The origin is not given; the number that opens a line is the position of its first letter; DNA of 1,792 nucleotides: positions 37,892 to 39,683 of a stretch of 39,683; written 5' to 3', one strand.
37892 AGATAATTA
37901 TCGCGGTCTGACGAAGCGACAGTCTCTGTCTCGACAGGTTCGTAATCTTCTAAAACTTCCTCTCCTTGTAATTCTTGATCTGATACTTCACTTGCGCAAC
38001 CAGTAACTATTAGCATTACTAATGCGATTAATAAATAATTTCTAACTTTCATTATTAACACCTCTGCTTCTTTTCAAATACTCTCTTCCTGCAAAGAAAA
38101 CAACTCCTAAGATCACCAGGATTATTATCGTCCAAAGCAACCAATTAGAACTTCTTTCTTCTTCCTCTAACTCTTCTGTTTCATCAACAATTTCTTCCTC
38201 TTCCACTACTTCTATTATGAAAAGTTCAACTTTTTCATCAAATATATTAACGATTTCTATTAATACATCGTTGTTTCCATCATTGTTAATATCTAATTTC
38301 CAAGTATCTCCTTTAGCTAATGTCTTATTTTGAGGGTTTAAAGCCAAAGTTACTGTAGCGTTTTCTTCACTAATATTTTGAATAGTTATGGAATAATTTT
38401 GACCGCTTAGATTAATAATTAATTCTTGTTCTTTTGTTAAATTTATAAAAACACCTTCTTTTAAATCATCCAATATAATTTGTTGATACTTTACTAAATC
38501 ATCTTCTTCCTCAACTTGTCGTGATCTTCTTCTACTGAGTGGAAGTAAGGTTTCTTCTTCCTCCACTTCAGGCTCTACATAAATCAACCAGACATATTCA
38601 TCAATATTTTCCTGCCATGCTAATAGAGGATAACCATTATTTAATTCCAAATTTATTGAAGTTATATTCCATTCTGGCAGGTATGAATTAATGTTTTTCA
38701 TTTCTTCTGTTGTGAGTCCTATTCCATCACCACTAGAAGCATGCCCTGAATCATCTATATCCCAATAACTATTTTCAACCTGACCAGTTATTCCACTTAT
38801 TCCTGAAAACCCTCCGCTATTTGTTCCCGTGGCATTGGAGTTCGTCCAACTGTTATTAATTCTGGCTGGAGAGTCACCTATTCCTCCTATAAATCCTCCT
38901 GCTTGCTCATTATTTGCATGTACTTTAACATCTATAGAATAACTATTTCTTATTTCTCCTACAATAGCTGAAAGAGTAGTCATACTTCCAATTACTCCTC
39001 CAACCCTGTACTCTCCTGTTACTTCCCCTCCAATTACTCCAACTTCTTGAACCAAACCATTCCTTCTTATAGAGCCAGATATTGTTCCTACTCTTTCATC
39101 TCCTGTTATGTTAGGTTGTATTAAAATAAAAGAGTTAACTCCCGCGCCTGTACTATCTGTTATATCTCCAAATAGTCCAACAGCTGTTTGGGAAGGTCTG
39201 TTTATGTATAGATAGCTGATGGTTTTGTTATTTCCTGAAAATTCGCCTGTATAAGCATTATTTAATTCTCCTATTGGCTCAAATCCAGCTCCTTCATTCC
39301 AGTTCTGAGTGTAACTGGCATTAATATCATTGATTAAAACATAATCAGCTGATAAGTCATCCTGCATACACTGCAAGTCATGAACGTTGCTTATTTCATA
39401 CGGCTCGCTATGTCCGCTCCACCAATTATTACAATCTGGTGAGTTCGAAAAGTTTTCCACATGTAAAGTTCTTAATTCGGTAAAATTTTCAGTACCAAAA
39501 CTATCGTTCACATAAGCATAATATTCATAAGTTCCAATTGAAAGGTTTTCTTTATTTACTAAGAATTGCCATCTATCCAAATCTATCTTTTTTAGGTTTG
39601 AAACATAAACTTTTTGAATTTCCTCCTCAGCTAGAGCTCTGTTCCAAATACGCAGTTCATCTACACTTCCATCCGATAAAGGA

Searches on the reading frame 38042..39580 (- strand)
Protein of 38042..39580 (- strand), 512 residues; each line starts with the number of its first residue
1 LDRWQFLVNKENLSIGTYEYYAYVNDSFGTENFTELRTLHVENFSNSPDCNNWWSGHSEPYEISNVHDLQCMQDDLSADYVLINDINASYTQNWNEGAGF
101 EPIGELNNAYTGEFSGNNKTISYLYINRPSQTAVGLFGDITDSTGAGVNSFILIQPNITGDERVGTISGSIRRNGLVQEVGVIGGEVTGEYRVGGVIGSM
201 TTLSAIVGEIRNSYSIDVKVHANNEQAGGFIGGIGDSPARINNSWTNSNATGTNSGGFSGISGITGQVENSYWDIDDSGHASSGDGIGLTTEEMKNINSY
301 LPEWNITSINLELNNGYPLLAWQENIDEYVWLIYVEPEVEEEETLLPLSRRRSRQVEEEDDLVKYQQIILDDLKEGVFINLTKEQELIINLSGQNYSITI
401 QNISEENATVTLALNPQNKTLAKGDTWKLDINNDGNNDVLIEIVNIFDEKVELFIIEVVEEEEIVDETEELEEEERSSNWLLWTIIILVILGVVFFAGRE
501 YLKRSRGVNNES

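Call 42: search_protein_families(library=pfam, proteins=[window:38042-39580:-], max_evalue=0.001)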
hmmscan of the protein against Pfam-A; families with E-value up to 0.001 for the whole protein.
window:38042-39580:- (512 aa): 0 families

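Call 86: search_protein_families(library=pfam, proteins=[window:38042-39580:-], max_evalue=0.05)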
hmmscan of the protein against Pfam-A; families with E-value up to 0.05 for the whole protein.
window:38042-39580:- (512 aa): 1 family
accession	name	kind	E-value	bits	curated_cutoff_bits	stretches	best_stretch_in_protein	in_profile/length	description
PF07581.17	Glug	-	0.035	15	20.5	0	189-216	1-24/28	The GLUG motif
